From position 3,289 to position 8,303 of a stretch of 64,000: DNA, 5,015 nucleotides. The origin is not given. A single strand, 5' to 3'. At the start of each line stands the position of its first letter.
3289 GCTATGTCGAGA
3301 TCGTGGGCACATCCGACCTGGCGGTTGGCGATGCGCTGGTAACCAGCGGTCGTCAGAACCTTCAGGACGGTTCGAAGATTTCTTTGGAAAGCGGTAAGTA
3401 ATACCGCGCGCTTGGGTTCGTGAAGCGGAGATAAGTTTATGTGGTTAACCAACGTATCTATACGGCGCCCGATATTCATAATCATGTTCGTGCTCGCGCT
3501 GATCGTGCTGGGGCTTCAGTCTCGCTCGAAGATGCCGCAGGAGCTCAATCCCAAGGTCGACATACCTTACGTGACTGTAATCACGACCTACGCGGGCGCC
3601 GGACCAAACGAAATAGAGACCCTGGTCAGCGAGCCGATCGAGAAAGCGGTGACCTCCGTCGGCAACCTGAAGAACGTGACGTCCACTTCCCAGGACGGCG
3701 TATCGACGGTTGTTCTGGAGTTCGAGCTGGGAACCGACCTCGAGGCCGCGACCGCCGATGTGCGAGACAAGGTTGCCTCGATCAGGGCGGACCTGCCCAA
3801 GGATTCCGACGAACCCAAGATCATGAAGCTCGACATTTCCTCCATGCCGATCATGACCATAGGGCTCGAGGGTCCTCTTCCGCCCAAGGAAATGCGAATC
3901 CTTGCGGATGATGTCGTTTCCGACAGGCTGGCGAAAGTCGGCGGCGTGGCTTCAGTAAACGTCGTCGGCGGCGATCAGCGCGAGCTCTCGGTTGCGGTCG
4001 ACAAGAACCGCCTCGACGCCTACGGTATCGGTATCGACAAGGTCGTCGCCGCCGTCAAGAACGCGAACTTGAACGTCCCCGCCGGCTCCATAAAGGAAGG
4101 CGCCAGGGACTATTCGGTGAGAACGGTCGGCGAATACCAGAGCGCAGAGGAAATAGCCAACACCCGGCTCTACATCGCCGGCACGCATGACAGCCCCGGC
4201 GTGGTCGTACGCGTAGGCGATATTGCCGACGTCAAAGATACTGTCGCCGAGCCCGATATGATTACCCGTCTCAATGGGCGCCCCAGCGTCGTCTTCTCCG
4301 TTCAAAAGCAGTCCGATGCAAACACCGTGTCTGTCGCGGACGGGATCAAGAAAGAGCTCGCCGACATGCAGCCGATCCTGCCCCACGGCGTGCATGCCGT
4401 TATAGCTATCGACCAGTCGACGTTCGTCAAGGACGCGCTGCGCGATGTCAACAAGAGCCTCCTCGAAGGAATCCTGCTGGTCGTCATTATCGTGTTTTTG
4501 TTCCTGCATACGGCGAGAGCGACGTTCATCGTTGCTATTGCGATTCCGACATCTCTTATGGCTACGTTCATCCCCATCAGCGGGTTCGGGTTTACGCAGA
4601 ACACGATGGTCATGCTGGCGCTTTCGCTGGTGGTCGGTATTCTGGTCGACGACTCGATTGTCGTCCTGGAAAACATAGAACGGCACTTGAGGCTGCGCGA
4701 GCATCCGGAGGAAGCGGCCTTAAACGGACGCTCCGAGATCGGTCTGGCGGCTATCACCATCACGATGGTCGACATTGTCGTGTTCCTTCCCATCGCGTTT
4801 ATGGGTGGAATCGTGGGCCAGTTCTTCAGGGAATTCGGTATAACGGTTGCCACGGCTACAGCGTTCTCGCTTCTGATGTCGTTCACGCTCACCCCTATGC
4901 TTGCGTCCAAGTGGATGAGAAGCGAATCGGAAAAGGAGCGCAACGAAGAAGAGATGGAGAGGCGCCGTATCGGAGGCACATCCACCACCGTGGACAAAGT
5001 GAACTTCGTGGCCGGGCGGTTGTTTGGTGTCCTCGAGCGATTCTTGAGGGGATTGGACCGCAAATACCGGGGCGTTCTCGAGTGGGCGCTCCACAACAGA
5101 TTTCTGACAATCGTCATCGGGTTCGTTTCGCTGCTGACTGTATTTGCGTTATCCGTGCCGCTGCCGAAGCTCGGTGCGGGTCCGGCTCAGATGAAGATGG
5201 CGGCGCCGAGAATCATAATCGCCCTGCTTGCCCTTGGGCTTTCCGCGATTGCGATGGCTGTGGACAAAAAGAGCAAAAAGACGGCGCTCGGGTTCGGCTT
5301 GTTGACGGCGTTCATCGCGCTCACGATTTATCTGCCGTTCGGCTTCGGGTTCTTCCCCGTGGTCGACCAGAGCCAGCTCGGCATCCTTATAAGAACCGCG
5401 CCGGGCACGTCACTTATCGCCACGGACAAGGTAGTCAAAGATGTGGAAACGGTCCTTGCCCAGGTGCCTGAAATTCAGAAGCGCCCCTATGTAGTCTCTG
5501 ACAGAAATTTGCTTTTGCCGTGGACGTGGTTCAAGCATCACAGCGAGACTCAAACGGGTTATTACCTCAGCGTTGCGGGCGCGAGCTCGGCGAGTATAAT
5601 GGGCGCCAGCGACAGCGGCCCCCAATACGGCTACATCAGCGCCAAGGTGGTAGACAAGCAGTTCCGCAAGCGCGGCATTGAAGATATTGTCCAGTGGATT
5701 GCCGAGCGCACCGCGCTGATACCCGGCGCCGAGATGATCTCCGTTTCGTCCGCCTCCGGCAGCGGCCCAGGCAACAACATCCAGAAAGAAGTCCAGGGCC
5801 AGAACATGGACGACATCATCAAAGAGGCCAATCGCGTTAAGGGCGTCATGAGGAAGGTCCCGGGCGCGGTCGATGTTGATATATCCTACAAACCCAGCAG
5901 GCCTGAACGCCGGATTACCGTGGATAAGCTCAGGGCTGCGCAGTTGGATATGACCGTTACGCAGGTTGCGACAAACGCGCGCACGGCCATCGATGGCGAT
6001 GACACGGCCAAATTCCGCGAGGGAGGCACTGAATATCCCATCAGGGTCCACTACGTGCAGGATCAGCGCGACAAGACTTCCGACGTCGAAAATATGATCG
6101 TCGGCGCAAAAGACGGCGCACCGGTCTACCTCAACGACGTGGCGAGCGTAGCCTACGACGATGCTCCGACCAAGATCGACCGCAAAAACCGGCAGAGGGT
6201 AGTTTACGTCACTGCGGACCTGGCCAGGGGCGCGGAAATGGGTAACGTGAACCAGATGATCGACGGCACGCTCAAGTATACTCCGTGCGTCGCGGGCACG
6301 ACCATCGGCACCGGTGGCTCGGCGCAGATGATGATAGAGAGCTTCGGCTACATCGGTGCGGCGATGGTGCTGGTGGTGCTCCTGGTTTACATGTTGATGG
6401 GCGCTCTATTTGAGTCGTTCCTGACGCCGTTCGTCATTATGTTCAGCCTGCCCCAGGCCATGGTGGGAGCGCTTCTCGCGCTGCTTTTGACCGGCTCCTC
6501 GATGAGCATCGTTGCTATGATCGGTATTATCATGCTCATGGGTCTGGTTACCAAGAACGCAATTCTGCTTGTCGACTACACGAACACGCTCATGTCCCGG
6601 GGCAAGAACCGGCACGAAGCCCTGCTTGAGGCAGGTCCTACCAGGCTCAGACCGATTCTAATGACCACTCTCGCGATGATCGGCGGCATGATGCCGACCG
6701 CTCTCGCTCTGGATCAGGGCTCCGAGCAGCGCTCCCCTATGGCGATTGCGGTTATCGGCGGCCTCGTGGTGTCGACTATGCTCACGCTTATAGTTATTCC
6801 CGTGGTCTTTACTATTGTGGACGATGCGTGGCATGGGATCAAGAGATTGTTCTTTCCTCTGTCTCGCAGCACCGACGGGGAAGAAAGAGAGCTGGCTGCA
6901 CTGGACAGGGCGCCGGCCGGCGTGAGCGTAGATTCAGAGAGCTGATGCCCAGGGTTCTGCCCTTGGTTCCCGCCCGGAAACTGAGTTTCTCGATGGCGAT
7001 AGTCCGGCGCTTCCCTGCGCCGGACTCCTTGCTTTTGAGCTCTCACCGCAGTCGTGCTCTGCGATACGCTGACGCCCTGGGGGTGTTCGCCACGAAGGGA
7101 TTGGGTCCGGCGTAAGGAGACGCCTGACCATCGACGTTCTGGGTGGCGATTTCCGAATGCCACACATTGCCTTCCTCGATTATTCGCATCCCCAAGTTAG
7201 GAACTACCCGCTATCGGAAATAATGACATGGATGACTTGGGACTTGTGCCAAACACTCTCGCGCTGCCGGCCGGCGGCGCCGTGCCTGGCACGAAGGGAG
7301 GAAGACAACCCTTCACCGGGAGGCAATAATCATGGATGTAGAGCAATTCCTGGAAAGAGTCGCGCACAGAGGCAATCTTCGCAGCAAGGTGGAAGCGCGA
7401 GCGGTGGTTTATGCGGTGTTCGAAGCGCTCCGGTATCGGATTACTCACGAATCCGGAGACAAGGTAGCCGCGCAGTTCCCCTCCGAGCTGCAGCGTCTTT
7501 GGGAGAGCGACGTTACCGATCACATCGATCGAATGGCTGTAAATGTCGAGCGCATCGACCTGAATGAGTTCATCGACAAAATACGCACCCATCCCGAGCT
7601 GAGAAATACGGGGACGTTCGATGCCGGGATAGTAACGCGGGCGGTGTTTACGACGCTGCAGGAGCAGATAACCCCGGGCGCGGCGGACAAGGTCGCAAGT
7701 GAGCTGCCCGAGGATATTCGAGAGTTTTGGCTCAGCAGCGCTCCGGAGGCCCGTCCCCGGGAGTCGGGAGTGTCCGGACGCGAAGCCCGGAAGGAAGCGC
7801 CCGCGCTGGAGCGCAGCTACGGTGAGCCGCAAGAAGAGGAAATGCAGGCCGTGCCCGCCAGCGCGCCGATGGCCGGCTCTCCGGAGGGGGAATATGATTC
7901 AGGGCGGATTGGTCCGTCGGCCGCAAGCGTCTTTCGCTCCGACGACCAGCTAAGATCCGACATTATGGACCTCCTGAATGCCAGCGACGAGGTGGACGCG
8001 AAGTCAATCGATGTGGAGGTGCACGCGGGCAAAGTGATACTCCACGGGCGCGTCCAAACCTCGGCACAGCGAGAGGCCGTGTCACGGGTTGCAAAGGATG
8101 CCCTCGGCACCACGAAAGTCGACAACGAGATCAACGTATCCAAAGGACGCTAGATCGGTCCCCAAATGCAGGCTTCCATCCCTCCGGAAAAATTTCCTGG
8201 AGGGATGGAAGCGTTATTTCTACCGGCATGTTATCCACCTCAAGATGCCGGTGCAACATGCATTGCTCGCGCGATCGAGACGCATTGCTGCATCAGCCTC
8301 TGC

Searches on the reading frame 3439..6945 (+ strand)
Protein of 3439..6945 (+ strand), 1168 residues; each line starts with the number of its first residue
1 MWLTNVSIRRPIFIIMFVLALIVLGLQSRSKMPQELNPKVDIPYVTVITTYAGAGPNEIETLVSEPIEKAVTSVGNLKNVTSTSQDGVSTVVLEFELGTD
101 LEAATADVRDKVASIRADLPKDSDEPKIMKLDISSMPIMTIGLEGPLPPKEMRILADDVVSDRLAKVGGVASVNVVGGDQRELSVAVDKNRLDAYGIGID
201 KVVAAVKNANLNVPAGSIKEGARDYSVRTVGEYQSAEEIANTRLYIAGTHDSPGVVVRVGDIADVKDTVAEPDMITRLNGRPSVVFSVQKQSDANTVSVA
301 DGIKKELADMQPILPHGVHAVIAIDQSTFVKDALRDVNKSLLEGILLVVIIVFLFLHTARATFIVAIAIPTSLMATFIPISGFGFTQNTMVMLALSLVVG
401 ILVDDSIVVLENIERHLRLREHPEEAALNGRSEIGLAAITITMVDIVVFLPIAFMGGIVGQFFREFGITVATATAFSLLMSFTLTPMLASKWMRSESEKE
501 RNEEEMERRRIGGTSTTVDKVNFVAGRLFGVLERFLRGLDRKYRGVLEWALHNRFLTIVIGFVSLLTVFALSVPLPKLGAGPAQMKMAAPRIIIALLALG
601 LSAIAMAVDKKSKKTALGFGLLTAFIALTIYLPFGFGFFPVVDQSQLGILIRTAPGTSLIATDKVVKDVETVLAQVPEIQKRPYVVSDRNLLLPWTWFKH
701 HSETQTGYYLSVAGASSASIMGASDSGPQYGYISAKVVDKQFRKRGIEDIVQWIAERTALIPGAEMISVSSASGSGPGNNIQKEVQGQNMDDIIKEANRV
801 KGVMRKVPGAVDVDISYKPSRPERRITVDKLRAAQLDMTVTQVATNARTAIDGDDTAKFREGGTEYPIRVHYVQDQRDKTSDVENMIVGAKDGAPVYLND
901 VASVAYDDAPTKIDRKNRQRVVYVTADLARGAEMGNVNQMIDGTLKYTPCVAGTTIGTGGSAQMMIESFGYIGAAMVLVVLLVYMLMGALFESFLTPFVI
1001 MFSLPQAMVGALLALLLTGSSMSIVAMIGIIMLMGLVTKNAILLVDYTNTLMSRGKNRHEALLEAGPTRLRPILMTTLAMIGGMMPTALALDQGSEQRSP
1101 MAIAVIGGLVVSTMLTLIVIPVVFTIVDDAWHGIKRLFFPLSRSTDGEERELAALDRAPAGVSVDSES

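Call 16: search_protein_families(library=pfam, proteins=[window:3439-6945:+], max_evalue=0.001)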
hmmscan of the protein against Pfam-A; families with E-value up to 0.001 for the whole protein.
window:3439-6945:+ (1168 aa): 1 family
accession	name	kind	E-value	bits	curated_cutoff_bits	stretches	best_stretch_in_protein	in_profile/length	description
PF00873.25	ACR_tran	-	2.3e-249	830.5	28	3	4-577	2-550/1021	AcrB/AcrD/AcrF family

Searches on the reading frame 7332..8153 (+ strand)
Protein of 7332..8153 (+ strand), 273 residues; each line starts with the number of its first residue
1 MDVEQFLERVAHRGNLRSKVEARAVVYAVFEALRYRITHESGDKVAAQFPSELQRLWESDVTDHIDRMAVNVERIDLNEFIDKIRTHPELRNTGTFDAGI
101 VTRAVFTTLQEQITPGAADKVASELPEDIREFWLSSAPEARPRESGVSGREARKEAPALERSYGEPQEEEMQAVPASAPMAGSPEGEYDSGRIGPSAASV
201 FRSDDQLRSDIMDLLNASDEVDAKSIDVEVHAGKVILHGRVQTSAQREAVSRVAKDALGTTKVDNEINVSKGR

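Call 16: search_protein_families(library=pfam, proteins=[window:7332-8153:+], max_evalue=0.001)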
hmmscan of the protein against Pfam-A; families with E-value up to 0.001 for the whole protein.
window:7332-8153:+ (273 aa): 2 families
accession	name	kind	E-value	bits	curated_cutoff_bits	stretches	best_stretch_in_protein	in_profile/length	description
PF10025.14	DUF2267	-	2.5e-36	125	29.8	2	4-132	2-122/122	Uncharacterized conserved protein (DUF2267)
PF04972.22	BON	-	3.6e-14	53.2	27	1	203-270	1-68/69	BON domain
